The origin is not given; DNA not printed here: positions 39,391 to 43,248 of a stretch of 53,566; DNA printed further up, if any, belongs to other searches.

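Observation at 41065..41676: Complete histidine-phosphatase (PGAM-like) domain inserted inside isoleucyl-tRNA synthetase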

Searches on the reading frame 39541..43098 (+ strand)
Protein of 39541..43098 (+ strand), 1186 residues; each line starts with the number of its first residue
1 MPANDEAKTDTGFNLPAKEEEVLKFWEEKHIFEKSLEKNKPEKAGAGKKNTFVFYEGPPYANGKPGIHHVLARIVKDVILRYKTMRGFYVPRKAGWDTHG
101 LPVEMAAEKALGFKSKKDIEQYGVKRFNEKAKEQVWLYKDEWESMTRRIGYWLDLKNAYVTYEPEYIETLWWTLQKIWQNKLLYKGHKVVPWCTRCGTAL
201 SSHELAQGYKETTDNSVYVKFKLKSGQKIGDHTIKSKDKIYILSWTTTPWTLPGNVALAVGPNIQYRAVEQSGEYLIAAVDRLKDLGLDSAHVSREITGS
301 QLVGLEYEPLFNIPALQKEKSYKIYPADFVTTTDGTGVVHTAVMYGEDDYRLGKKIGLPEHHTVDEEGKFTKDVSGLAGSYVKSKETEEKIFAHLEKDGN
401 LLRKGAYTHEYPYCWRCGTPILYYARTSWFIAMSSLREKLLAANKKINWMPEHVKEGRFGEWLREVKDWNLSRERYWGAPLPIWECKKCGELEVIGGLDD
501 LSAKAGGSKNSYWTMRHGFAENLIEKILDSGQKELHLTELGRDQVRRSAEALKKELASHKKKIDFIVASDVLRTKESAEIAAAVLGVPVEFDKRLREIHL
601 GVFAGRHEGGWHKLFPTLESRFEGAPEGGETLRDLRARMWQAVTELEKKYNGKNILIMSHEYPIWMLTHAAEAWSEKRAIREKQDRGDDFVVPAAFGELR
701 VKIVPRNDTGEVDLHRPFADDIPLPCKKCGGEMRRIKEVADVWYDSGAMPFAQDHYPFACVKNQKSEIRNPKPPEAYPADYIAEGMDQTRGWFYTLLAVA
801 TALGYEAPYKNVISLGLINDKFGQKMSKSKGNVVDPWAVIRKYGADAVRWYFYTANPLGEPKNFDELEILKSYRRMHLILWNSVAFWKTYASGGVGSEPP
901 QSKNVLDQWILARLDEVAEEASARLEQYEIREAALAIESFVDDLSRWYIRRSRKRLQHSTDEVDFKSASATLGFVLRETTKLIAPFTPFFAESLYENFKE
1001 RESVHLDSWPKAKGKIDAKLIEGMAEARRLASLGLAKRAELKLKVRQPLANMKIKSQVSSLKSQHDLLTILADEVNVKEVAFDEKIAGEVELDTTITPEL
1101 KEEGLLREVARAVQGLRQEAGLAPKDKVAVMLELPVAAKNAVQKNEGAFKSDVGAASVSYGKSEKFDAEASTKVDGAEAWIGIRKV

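Call 3: search_protein_families(library=pfam, proteins=[window:39541-43098:+], max_evalue=0.01)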
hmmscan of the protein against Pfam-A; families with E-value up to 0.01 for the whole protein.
window:39541-43098:+ (1186 aa): 7 families
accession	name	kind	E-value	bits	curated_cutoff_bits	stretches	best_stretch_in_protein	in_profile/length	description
PF00133.28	tRNA-synt_1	-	2.4e-116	389.4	22.7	2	22-510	2-272/414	tRNA synthetases class I (I, L, M and V)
PF00300.27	His_Phos_1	-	1.5e-31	110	21.7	1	513-683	2-170/194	Histidine phosphatase superfamily (branch 1)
PF08264.19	Anticodon_1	-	6.3e-30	104.4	25.1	1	907-1049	1-144/148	Anticodon-binding domain of tRNA ligase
PF09334.17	tRNA-synt_1g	-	1.9e-20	73.5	20.1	3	59-122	8-70/391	tRNA synthetases class I (M)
PF19302.4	DUF5915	-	8.7e-17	61.7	27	1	1066-1186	80-195/195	Domain of unknown function (DUF5915)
PF01921.24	tRNA-synt_1f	-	2.9e-05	23.6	27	1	796-871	254-327/360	tRNA synthetases class I (K)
PF01406.26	tRNA-synt_1e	-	0.0071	16.2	27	0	823-856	251-284/301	tRNA synthetases class I (C) catalytic domain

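Call 4: search_protein_families(library=ncbifam, proteins=[window:39541-43098:+], max_evalue=0.01)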
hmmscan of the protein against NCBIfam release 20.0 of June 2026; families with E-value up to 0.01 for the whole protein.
window:39541-43098:+ (1186 aa): 27 families (the best 25 are shown)
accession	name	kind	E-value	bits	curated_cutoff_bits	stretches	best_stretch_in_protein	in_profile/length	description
TIGR00392.1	ileS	equivalog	8.9e-262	871.1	621.4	2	11-514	4-508/861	isoleucine--tRNA ligase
NF000258.1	MupB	exception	1.2e-232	774.9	1900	2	18-492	8-464/1033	mupirocin-resistant isoleucine--tRNA ligase MupB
NF000257.1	MupA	exception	7.1e-220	732.5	1900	2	19-501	9-469/1024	mupirocin-resistant isoleucine--tRNA ligase MupA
TIGR00422.1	valS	equivalog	5.5e-126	421.7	612.1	3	732-1114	443-818/863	valine--tRNA ligase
NF009687.0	PRK13208.1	equivalog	5.3e-121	405.2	738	3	717-1085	434-791/801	valine--tRNA ligase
NF004349.1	PRK05729.1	equivalog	5.7e-106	355.7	704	3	689-1081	431-771/860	valine--tRNA ligase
NF040702.1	ileS_w_GNAT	exception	3.2e-96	323.1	1999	3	15-272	19-271/1100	isoleucine--tRNA ligase, N-acetyltransferase domain-containing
NF011492.0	PRK14900.1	equivalog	1.8e-67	228.1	1783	3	716-1011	432-722/1044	valine--tRNA ligase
NF008957.0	PRK12300.1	subfamily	1.2e-58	198.9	677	3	19-340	10-312/946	leucine--tRNA ligase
NF000540.1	alt_ValS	exception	1.2e-58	198.8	900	3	776-1069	525-815/827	valine--tRNA ligase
TIGR00395.1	leuS_arch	equivalog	5.4e-57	193.5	648.5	2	19-350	4-316/938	leucine--tRNA ligase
TIGR00396.1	leuS_bact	equivalog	1e-33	116.5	548.4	3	19-220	7-184/843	leucine--tRNA ligase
TIGR00398.1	metG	equivalog_domain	2.8e-28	98.9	336.35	2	802-1002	306-505/530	methionine--tRNA ligase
NF005567.0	PRK07238.1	equivalog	2.4e-22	79.8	326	1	503-671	171-337/378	bifunctional RNase H/acid phosphatase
NF008900.0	PRK12267.1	equivalog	7.6e-20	71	598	2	808-1005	283-483/648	methionine--tRNA ligase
NF038349.1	dPGM_arch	equivalog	4.1e-18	66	225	1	515-665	4-142/194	2,3-diphosphoglycerate-dependent phosphoglycerate mutase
TIGR03162.1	ribazole_cobC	equivalog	6.7e-16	58.2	162.9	1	515-685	4-169/176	alpha-ribazole phosphatase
NF002901.0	PRK03482.1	equivalog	3.5e-12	46.4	261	1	514-667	6-157/215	2,3-diphosphoglycerate-dependent phosphoglycerate mutase GpmB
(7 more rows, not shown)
